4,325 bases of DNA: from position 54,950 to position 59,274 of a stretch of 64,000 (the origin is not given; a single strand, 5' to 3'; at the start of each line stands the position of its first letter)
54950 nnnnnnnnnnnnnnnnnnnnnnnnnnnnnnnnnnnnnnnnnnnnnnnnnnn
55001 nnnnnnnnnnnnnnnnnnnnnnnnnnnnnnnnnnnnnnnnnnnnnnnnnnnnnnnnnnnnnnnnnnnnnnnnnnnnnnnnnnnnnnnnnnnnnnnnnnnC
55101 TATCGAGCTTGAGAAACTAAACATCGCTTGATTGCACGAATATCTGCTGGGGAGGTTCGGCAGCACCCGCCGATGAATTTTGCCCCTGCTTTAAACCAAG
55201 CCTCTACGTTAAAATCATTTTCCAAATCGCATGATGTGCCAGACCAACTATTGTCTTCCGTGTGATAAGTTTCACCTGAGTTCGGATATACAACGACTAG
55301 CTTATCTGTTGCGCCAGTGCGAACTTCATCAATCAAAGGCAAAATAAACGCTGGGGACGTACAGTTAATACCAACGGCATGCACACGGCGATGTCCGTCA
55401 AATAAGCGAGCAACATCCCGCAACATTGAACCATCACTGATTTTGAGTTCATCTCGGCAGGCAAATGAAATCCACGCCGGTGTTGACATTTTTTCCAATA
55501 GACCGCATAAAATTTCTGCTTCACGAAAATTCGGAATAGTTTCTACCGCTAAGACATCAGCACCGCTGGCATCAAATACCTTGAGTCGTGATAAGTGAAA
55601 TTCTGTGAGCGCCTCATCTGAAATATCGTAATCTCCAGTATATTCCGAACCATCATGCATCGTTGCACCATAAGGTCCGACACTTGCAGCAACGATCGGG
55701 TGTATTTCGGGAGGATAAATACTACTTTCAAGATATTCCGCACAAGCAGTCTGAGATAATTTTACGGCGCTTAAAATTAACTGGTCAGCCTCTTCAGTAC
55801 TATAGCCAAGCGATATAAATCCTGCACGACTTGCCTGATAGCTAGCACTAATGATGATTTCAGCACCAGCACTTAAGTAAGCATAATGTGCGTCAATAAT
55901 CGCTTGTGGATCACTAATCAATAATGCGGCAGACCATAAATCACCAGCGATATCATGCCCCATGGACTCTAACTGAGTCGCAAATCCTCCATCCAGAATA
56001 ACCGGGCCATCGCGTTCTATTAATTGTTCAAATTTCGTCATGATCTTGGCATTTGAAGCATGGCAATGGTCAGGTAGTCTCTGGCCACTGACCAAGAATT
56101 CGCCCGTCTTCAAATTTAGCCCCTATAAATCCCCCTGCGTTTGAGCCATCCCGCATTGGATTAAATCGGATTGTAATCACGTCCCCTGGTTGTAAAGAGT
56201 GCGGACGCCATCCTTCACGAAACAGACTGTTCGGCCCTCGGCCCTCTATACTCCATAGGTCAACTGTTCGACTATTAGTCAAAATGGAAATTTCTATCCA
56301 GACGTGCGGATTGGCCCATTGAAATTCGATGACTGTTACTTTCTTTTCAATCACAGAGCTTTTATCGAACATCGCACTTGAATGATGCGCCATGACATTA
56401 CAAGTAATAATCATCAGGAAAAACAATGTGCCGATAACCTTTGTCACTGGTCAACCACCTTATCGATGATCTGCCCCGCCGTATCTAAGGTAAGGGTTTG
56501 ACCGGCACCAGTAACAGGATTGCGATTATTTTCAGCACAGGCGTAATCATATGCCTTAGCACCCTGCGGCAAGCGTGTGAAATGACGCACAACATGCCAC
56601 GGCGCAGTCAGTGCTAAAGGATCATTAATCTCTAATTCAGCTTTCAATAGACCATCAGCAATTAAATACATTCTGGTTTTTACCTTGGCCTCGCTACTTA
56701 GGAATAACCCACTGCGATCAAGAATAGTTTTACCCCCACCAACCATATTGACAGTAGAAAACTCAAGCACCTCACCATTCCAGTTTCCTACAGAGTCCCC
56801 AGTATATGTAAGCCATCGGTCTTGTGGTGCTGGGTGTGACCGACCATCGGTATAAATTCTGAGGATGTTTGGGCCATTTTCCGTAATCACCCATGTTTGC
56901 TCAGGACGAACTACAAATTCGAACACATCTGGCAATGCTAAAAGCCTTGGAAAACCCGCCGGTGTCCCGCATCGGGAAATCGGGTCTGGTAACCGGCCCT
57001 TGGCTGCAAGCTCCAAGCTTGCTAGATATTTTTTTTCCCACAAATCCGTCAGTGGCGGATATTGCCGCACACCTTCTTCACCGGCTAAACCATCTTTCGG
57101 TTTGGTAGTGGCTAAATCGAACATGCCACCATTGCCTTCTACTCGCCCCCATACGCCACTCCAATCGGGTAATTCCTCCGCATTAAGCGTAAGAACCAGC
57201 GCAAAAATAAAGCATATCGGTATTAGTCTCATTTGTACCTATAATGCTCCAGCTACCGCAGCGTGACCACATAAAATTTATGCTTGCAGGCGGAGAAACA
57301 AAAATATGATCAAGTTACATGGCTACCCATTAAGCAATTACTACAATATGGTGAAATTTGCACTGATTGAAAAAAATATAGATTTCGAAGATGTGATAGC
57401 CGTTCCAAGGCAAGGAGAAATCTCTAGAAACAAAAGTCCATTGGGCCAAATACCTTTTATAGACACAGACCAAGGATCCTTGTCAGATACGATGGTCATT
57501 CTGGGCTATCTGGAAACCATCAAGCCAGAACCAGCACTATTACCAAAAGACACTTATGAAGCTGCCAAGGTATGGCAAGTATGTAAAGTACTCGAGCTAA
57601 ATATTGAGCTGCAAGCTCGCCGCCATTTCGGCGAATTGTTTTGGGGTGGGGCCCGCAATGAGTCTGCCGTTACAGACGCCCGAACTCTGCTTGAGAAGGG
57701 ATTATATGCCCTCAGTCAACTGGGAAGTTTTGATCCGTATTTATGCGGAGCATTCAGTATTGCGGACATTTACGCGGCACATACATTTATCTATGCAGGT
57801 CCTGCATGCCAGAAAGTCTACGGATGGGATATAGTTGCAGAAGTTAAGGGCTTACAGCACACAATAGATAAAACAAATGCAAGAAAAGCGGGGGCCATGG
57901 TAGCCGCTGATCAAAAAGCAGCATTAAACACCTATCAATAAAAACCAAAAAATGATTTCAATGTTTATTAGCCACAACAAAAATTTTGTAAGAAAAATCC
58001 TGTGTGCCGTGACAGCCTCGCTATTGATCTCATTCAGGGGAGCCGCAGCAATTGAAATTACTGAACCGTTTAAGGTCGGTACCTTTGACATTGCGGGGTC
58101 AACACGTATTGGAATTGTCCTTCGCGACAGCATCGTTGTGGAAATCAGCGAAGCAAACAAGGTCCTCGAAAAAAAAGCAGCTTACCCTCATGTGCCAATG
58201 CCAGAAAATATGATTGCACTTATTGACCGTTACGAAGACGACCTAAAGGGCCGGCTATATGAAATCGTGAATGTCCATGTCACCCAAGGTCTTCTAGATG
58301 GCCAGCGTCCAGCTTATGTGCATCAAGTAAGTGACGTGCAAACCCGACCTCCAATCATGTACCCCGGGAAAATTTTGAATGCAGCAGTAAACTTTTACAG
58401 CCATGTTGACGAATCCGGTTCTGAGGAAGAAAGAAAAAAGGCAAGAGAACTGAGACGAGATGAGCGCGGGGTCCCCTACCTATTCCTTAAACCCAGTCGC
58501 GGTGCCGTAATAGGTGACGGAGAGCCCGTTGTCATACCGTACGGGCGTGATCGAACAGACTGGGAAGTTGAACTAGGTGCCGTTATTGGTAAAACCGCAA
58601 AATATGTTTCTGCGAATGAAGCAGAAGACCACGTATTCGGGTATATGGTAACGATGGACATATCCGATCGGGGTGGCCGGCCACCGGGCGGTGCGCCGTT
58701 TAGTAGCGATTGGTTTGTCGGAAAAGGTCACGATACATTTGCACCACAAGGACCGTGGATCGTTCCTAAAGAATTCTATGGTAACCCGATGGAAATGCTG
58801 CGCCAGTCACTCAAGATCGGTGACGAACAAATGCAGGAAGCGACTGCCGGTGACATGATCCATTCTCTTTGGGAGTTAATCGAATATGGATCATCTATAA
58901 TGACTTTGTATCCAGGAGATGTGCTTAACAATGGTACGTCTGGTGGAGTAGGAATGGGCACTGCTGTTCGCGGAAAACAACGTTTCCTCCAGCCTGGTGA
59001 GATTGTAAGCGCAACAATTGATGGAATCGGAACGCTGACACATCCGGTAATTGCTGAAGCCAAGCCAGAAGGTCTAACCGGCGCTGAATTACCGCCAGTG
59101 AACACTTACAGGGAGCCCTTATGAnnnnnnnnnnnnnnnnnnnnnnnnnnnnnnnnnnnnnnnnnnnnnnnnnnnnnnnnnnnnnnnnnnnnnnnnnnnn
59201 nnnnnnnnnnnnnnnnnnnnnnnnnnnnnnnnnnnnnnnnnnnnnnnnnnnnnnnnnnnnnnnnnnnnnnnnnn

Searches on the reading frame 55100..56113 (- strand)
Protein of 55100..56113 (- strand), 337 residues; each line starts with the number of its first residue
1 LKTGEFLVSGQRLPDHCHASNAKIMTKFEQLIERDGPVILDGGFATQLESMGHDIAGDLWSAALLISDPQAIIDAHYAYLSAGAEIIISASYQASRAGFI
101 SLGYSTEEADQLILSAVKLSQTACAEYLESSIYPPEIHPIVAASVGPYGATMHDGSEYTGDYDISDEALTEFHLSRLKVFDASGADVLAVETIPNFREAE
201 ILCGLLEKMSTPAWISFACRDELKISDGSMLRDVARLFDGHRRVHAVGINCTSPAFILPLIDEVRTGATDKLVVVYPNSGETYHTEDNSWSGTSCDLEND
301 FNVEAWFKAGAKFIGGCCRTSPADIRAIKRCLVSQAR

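Call 4: search_protein_families(library=pfam, proteins=[window:55100-56113:-], max_evalue=0.01)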
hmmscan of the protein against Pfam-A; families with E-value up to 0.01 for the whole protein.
window:55100-56113:- (337 aa): 1 family
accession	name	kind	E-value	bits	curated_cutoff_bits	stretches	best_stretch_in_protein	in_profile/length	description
PF02574.22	S-methyl_trans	-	2.1e-71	241.6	22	1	38-331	1-282/283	Homocysteine S-methyltransferase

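Call 6: search_protein_families(library=ncbifam, proteins=[window:55100-56113:-], max_evalue=0.001)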
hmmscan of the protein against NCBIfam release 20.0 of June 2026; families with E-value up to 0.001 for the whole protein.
window:55100-56113:- (337 aa): 5 families
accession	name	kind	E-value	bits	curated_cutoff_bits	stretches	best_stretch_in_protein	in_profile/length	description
NF007020.0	PRK09485.1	equivalog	9.7e-107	356.5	215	1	26-332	2-303/306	homocysteine S-methyltransferase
NF006396.0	PRK08645.1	equivalog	1.5e-30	105.9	453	1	34-332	9-284/611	bifunctional homocysteine S-methyltransferase/methylenetetrahydrofolate reductase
NF005718.0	PRK07534.1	equivalog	3.5e-19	69.2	338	1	26-336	4-298/337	betaine--homocysteine S-methyltransferase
NF007024.0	PRK09490.1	equivalog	3.5e-16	58.2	1497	1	62-332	58-329/1234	methionine synthase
TIGR02082.1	metH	equivalog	3e-12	45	1010.85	1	63-330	43-310/1182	methionine synthase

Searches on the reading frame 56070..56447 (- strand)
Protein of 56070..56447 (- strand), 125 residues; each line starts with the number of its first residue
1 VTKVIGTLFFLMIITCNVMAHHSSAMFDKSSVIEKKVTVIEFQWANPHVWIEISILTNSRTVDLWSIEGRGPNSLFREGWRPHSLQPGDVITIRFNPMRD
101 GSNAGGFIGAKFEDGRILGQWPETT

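Call 4: search_protein_families(library=pfam, proteins=[window:56070-56447:-], max_evalue=0.01)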
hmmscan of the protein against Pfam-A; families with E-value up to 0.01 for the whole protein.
window:56070-56447:- (125 aa): 1 family
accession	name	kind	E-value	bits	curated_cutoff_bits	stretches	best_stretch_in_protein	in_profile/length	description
PF19649.4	DUF6152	-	1.6e-27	95.9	27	1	14-105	5-96/98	Family of unknown function (DUF6152)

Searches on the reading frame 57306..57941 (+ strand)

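Call 4: search_protein_families(library=pfam, proteins=[window:57306-57941:+], max_evalue=0.01)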
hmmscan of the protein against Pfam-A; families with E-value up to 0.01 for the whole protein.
window:57306-57941:+ (211 aa): 3 families
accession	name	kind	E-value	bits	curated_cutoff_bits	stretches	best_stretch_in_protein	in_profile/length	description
PF13417.12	GST_N_3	-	2.6e-11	44.1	22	1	4-76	1-74/75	Glutathione S-transferase, N-terminal domain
PF13409.12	GST_N_2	-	3e-06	28.2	25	1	10-71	2-69/70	Glutathione S-transferase, N-terminal domain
PF13410.11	GST_C_2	-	0.0036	17.8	24.9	1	121-167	3-50/69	Glutathione S-transferase, C-terminal domain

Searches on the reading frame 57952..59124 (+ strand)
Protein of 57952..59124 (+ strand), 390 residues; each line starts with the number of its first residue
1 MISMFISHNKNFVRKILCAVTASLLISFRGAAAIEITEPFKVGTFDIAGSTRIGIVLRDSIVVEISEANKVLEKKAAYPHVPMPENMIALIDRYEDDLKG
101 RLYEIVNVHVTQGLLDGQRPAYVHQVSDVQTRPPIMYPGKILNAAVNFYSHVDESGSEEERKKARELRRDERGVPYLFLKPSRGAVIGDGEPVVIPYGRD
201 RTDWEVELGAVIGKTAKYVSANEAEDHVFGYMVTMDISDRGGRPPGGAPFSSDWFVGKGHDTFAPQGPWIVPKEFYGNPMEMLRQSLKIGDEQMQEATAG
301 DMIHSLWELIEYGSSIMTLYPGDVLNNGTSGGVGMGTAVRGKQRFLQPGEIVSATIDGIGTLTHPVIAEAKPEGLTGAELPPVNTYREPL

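Call 4: search_protein_families(library=pfam, proteins=[window:57952-59124:+], max_evalue=0.01)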
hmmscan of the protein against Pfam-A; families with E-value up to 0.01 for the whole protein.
window:57952-59124:+ (390 aa): 1 family
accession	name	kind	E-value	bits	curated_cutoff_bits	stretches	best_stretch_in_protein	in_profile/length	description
PF01557.24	FAA_hydrolase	-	8.4e-52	176.4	23.9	1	140-366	1-213/214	Fumarylacetoacetate (FAA) hydrolase C-terminal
